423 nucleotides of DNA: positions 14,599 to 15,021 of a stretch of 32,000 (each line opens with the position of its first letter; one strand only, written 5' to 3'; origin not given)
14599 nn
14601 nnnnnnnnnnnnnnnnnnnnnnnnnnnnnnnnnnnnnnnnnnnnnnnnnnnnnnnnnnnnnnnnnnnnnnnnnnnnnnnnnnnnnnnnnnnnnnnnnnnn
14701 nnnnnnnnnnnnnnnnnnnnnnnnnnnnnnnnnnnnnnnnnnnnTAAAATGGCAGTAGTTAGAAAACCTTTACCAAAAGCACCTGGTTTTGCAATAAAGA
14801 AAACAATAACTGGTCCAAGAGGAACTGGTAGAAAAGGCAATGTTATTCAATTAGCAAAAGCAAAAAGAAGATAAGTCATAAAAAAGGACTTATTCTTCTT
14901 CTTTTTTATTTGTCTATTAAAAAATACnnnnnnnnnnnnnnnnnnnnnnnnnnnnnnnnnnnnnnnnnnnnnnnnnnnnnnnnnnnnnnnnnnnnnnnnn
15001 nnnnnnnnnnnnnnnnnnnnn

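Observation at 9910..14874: Translationally coupled trio: small polytopic membrane protein, 1,444-aa orphan envelope protein, 41-aa basic peptide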

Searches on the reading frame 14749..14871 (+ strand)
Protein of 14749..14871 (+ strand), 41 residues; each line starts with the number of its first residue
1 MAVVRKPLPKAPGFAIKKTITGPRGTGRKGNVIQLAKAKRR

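Call 7: search_protein_families(library=pfam, proteins=[window:14749-14871:+], max_evalue=1)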
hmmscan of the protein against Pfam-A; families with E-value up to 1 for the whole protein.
window:14749-14871:+ (41 aa): 0 families

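Call 8: search_protein_families(library=ncbifam, proteins=[window:14749-14871:+], max_evalue=1)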
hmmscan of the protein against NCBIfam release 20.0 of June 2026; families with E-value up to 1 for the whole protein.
window:14749-14871:+ (41 aa): 0 families

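Call 21: list_cluster_members(proteins=[window:14749-14871:+, window:9913-10401:+, window:9901-10401:+, window:8757-9836:-, window:6101-6676:+, window:6702-7325:+, window:7309-7920:+, window:7917-8687:+])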
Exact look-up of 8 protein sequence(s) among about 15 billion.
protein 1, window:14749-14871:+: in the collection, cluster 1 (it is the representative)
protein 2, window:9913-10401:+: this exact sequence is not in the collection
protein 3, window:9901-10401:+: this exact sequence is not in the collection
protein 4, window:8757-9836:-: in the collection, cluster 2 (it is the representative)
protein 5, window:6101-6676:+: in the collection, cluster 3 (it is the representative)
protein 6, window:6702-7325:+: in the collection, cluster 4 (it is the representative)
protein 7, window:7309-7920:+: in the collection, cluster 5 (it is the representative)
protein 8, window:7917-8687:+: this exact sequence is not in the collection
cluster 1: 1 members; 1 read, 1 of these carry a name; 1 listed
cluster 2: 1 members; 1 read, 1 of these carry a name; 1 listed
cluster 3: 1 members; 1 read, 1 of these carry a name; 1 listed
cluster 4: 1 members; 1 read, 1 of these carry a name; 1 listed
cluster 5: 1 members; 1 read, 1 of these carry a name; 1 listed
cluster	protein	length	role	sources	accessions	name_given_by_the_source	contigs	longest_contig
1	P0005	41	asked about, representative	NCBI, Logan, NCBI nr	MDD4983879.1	MAG: hypothetical protein PHH82_03525 [Candidatus ainarchaeum sp.] | hypothetical protein [Candidatus ainarchaeum sp.]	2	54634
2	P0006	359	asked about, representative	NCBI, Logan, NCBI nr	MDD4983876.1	MAG: hypothetical protein PHH82_03510 [Candidatus ainarchaeum sp.] | hypothetical protein [Candidatus ainarchaeum sp.]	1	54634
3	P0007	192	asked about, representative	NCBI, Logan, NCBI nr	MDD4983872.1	MAG: hypothetical protein PHH82_03490 [Candidatus ainarchaeum sp.] | hypothetical protein [Candidatus ainarchaeum sp.]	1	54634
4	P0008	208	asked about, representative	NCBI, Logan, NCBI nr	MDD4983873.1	MAG: hypothetical protein PHH82_03495 [Candidatus ainarchaeum sp.] | hypothetical protein [Candidatus ainarchaeum sp.]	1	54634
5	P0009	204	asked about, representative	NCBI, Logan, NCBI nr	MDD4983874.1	MAG: hypothetical protein PHH82_03500 [Candidatus ainarchaeum sp.] | hypothetical protein [Candidatus ainarchaeum sp.]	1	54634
